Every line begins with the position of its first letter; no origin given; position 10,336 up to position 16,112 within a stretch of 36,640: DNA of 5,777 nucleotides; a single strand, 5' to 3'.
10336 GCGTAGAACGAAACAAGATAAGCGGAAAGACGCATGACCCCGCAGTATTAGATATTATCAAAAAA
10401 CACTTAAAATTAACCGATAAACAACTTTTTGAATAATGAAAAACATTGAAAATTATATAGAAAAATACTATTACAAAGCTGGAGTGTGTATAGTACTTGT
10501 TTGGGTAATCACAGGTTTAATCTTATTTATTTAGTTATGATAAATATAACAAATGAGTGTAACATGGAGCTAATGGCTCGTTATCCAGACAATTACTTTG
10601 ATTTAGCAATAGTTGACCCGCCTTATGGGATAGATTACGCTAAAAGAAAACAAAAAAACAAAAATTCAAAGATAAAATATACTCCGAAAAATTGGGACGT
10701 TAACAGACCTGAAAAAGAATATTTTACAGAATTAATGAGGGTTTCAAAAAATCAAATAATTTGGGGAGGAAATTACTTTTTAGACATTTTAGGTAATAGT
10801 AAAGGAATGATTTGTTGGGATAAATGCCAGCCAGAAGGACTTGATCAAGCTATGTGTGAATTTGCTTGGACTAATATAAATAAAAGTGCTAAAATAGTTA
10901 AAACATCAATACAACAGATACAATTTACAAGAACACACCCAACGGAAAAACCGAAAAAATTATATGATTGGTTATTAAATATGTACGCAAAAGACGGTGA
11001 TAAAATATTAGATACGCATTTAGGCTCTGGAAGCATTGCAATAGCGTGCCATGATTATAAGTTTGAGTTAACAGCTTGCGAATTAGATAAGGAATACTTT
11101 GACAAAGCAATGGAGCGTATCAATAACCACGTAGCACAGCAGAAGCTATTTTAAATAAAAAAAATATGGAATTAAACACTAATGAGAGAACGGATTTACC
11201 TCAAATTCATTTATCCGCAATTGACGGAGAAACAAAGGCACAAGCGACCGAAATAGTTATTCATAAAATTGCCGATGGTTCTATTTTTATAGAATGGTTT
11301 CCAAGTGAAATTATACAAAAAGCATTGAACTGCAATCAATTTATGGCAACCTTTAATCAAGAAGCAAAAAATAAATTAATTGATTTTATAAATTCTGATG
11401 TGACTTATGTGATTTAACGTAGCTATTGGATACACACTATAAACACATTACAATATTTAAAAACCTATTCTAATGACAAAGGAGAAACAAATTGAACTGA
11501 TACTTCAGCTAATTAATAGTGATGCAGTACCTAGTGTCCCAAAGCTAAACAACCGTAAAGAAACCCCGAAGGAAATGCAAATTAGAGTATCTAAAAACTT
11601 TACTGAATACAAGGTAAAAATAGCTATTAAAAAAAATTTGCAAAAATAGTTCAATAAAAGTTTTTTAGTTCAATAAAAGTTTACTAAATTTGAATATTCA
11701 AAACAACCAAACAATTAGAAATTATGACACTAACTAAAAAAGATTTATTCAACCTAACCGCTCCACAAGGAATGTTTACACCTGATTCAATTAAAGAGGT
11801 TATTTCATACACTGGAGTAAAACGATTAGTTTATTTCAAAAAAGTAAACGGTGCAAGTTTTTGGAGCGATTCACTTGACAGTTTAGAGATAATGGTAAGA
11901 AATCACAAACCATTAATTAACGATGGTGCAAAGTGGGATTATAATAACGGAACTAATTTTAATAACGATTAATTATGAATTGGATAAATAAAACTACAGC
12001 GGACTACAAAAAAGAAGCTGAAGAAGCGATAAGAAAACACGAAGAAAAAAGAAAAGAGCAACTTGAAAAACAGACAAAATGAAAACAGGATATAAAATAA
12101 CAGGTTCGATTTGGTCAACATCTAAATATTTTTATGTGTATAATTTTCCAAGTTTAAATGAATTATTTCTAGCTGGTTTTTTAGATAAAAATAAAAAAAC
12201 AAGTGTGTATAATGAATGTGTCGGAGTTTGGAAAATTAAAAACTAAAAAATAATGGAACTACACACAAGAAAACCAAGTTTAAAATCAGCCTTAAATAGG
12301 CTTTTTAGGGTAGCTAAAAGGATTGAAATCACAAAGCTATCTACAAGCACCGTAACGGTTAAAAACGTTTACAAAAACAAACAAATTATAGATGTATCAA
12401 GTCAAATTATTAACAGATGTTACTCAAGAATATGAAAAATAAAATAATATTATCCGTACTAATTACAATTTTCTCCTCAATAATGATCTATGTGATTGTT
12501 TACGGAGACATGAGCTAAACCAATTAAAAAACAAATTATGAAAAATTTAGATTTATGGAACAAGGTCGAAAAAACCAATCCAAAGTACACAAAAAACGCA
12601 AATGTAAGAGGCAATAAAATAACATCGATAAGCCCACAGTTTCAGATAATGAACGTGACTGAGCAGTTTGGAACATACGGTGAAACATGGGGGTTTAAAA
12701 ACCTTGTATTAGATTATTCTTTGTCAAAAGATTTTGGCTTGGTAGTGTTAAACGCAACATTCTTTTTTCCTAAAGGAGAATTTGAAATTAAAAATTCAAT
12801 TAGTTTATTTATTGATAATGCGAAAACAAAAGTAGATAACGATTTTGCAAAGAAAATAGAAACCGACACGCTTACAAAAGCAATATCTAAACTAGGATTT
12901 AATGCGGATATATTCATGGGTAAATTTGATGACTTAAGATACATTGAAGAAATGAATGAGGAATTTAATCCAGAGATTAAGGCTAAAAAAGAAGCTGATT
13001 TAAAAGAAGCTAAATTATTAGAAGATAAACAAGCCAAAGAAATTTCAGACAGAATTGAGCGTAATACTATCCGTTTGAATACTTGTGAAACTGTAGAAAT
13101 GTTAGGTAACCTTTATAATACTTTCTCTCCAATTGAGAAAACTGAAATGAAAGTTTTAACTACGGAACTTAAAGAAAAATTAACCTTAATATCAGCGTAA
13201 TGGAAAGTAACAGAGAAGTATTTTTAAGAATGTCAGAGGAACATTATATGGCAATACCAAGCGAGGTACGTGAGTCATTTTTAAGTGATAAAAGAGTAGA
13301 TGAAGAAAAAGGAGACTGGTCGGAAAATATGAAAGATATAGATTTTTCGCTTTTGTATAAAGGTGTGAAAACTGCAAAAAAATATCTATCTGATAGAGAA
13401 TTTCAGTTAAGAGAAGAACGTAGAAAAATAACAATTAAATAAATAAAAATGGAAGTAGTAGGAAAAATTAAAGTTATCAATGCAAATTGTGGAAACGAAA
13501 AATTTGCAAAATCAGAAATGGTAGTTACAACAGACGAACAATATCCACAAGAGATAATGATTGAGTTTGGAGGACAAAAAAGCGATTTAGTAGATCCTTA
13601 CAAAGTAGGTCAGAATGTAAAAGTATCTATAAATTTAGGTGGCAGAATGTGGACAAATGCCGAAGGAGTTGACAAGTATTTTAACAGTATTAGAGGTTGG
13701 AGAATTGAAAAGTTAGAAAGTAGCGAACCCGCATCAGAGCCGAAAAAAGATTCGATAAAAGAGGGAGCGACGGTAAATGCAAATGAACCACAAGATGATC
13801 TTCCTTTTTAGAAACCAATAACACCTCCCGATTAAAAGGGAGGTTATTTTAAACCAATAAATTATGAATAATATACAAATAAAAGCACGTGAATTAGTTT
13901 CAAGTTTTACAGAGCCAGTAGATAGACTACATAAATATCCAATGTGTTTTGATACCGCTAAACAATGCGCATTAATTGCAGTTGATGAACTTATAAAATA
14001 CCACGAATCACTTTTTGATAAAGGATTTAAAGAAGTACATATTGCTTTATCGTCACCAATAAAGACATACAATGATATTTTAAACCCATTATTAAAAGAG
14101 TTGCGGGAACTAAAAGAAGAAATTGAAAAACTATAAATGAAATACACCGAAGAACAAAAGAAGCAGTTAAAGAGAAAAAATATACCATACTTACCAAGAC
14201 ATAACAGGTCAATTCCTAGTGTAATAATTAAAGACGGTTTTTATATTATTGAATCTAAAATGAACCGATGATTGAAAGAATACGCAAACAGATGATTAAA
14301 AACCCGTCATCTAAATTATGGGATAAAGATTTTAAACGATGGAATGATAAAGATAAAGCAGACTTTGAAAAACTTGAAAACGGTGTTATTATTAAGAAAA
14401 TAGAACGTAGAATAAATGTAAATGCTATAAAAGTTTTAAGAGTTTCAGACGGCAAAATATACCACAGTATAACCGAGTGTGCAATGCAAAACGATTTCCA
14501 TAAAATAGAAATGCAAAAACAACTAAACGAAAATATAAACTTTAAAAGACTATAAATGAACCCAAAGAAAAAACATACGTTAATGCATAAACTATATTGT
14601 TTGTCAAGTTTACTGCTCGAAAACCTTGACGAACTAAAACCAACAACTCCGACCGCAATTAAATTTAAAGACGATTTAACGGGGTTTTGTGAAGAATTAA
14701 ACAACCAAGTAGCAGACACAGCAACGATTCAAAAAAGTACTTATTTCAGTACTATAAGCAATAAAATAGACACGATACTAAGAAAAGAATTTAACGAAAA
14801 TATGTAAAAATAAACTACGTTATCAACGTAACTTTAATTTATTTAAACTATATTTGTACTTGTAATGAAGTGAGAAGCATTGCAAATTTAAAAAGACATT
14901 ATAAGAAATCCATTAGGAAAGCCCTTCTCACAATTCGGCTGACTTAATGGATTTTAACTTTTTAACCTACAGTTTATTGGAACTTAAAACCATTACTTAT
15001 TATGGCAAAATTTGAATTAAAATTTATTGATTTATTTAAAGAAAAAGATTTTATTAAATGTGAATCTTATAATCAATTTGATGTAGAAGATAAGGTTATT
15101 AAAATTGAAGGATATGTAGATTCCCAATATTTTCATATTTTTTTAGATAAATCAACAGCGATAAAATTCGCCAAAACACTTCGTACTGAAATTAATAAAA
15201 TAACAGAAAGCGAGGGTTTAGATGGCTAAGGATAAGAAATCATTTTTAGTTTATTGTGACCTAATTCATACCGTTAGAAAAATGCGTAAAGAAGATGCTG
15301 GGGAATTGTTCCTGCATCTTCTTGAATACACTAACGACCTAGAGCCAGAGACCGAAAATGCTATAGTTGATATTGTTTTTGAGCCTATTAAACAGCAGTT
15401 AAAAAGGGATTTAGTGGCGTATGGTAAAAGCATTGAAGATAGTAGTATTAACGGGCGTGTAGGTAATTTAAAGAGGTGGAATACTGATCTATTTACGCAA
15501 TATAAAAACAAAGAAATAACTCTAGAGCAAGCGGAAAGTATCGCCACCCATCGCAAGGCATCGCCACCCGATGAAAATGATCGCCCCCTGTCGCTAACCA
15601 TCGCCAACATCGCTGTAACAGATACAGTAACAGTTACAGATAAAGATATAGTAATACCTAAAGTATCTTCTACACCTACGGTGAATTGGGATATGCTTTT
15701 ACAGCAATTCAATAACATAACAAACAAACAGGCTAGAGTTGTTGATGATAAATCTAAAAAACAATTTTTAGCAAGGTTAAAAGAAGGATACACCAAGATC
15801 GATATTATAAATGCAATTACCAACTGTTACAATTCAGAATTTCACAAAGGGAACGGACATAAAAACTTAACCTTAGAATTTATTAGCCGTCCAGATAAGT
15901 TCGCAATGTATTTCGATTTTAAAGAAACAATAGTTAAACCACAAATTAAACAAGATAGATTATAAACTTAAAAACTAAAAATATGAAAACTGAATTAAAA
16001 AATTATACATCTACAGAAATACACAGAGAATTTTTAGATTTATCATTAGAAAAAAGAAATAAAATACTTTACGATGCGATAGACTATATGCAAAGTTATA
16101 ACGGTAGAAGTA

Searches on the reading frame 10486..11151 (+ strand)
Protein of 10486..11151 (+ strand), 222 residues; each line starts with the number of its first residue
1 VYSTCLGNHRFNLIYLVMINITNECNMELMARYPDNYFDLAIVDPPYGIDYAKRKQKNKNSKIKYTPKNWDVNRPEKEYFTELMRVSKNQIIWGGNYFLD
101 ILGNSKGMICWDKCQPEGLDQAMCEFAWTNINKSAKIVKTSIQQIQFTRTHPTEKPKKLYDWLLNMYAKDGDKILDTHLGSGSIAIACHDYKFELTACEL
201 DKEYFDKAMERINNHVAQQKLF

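Call 57: search_protein_families(library=phrogs, proteins=[window:10486-11151:+], max_evalue=0.00001)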
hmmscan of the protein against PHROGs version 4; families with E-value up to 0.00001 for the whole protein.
window:10486-11151:+ (222 aa): 7 families
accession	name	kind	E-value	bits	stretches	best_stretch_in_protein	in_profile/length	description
phrog_67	-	other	2.9e-35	123.5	1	18-221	123-352/743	DNA methyltransferase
phrog_23224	-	other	8e-33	115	1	22-219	72-299/305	DNA methyltransferase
phrog_3008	-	other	3.9e-19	69.9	1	112-220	110-219/244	DNA methyltransferase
phrog_498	-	other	4e-19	69.6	1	19-220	206-428/633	DNA methyltransferase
phrog_18293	-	other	1.3e-16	61.6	1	149-217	44-112/119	methyltransferase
phrog_6952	-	other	3.3e-08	34.6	1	148-217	111-180/181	DNA methyltransferase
phrog_8769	-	other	2.1e-07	31.7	1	172-216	13-57/71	methyltransferase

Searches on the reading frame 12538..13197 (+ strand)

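Call 57: search_protein_families(library=phrogs, proteins=[window:12538-13197:+], max_evalue=0.00001)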
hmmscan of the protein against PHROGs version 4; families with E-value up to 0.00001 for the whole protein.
window:12538-13197:+ (220 aa): 3 families
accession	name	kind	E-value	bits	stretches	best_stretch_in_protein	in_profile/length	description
phrog_7838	-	DNA, RNA and nucleotide metabolism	2.8e-35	123.1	1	1-174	3-191/242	exonuclease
phrog_2489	-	DNA, RNA and nucleotide metabolism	5.8e-21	75.5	2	97-191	588-675/728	exonuclease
phrog_7792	-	unknown function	5e-18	66.4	1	2-144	8-158/255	-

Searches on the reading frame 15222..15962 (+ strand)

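Call 57: search_protein_families(library=phrogs, proteins=[window:15222-15962:+], max_evalue=0.00001)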
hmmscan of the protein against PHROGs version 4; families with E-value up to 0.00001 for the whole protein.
window:15222-15962:+ (247 aa): 4 families
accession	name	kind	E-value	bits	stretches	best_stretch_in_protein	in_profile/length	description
phrog_19415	-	unknown function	4.4e-25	90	1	1-145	1-135/224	-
phrog_16304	-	unknown function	3.1e-07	31.6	1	3-97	2-96/244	-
phrog_10469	-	DNA, RNA and nucleotide metabolism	3.7e-07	30.8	1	130-220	173-255/305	DnaD-like helicase loader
phrog_428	-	DNA, RNA and nucleotide metabolism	1.6e-06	28.6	1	85-231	169-308/455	replication initiation protein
